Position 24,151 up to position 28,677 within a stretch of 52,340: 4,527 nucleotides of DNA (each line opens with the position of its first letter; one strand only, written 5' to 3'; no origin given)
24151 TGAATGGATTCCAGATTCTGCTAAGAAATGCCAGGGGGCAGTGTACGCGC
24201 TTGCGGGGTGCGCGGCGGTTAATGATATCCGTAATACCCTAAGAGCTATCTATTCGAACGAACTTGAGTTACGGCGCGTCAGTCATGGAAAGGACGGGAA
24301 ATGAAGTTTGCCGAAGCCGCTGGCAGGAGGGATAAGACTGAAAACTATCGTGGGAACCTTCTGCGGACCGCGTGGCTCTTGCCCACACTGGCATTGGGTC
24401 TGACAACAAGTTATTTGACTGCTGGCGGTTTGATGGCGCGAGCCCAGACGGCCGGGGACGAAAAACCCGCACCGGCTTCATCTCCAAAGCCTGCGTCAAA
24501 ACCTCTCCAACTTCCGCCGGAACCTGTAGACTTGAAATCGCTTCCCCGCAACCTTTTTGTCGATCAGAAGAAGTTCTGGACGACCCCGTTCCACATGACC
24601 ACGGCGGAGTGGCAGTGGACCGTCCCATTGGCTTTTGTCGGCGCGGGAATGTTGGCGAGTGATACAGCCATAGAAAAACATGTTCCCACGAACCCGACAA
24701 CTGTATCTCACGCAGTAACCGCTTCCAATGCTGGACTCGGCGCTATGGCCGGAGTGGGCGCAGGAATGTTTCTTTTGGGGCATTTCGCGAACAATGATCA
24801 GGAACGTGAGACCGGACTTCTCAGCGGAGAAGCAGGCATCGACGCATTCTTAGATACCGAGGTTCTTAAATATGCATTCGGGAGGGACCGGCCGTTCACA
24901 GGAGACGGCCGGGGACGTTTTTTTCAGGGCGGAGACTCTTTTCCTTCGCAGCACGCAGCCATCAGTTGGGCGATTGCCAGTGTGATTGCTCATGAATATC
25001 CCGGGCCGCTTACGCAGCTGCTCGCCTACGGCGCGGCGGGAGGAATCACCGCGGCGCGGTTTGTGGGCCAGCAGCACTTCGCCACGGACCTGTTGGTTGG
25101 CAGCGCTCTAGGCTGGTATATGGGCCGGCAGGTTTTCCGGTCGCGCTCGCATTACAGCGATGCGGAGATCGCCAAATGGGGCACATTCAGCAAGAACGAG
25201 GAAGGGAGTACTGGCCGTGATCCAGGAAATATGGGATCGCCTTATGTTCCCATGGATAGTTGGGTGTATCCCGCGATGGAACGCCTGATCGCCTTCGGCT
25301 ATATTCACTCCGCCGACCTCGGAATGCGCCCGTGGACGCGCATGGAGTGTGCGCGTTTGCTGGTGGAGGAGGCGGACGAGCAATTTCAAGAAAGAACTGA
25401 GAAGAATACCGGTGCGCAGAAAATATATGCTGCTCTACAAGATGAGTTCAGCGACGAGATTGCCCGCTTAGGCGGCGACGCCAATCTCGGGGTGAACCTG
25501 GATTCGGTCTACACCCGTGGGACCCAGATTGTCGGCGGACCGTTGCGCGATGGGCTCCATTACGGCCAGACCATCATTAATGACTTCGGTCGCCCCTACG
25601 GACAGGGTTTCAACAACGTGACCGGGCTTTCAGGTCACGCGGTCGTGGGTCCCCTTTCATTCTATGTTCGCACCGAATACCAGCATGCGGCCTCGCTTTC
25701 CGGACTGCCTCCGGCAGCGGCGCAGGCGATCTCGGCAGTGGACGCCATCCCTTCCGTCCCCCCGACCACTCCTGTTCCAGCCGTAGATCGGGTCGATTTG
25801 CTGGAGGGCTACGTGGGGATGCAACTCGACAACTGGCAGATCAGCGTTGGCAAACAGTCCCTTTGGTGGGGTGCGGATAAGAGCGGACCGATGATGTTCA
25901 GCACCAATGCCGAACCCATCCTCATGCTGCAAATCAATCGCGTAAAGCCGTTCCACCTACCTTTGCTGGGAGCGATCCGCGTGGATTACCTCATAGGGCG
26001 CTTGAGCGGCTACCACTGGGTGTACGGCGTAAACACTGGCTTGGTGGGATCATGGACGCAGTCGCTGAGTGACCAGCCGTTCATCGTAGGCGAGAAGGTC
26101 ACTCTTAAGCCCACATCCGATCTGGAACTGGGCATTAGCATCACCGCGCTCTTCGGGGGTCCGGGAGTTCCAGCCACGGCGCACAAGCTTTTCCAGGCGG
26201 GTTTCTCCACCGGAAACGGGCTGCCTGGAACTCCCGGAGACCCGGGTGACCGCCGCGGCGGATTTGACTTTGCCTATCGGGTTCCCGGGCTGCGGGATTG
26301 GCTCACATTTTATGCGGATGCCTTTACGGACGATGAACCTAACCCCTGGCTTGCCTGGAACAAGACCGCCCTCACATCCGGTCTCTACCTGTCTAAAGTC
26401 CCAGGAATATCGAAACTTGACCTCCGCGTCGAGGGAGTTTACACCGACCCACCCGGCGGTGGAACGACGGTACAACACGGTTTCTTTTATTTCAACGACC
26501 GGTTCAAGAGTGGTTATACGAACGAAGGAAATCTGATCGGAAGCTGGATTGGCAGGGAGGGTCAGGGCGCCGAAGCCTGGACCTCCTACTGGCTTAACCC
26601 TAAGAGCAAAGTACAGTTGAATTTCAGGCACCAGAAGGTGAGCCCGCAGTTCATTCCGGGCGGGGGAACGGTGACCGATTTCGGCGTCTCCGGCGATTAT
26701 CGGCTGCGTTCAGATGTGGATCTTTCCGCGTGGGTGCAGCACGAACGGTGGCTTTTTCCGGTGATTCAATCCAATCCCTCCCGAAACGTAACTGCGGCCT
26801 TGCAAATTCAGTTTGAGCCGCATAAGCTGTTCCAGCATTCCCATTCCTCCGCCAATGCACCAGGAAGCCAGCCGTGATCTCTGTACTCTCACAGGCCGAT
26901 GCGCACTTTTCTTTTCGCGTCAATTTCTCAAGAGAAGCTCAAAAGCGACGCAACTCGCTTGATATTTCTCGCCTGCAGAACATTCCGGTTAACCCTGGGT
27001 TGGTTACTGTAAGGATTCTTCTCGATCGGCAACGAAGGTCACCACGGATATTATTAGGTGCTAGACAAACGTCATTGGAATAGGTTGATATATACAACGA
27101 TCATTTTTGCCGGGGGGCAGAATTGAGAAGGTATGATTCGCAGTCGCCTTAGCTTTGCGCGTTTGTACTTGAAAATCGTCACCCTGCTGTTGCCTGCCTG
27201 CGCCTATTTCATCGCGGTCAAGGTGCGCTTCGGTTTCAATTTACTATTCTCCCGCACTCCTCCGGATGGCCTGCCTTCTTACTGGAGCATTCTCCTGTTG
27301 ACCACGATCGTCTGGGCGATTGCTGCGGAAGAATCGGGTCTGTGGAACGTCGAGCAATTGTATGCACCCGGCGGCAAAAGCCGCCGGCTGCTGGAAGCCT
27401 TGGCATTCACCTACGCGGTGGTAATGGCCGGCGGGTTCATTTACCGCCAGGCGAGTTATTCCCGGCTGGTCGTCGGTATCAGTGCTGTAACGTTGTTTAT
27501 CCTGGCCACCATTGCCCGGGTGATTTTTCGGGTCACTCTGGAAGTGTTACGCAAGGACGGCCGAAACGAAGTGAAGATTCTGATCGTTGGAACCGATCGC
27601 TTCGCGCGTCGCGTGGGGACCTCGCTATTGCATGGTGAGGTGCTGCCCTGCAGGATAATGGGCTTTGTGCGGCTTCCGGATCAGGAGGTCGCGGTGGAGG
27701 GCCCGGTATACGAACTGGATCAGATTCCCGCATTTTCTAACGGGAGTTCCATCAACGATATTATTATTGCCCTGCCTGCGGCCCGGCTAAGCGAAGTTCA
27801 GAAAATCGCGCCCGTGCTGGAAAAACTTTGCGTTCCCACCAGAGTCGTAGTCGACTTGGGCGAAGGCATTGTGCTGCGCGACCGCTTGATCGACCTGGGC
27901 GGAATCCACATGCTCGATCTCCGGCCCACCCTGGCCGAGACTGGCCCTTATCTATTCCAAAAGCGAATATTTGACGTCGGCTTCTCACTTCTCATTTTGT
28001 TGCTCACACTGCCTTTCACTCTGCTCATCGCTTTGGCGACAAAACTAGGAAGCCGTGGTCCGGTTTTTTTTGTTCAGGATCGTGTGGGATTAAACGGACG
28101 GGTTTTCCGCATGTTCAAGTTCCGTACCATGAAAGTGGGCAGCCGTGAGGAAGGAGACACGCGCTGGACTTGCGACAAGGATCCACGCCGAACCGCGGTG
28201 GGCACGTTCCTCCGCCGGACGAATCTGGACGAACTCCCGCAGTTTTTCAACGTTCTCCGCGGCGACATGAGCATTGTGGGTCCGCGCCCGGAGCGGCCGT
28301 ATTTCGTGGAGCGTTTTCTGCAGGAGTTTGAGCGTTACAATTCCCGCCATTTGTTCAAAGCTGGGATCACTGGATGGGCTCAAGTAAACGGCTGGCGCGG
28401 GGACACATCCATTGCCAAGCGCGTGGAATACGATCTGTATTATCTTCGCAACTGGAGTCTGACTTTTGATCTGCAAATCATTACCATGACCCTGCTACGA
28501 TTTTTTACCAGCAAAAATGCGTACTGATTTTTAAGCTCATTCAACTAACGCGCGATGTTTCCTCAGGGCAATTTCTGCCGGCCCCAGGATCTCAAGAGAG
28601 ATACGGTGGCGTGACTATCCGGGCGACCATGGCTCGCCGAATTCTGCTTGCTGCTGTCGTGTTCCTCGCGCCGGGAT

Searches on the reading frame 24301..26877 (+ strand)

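Call 16: search_protein_families(library=pfam, proteins=[window:24301-26877:+], max_evalue=0.00001)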
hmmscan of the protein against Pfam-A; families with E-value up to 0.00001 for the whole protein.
window:24301-26877:+ (858 aa): 2 families
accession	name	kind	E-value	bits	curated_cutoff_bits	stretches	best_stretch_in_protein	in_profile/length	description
PF14052.12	Caps_assemb_Wzi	-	4.5e-101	339.1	30.1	1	412-829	8-390/392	Capsule assembly protein Wzi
PF01569.27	PAP2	-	1.1e-14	54.7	27.2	1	186-280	16-123/130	PAP2 superfamily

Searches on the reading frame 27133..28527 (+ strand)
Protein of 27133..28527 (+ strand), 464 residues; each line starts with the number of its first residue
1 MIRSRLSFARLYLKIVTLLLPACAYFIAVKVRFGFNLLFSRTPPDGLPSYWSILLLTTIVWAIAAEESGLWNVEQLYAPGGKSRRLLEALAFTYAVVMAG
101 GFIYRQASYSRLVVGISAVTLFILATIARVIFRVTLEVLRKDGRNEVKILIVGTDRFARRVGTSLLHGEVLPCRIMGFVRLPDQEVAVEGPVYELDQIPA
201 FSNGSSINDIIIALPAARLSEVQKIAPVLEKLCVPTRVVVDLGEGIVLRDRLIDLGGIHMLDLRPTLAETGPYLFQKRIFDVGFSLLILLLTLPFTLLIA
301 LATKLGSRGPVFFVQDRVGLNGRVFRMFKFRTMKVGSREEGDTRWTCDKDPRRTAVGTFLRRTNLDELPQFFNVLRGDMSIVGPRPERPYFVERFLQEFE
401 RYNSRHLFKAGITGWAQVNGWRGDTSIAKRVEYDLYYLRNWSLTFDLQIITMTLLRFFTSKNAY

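Call 16: search_protein_families(library=pfam, proteins=[window:27133-28527:+], max_evalue=0.00001)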
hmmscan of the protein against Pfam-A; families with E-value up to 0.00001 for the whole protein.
window:27133-28527:+ (464 aa): 2 families
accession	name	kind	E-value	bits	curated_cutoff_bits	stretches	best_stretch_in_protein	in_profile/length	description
PF02397.22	Bac_transf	-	1.1e-68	230.7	27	1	277-458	1-178/179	Bacterial sugar transferase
PF13727.12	CoA_binding_3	-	1.1e-11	45.5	25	1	75-239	10-174/175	CoA-binding domain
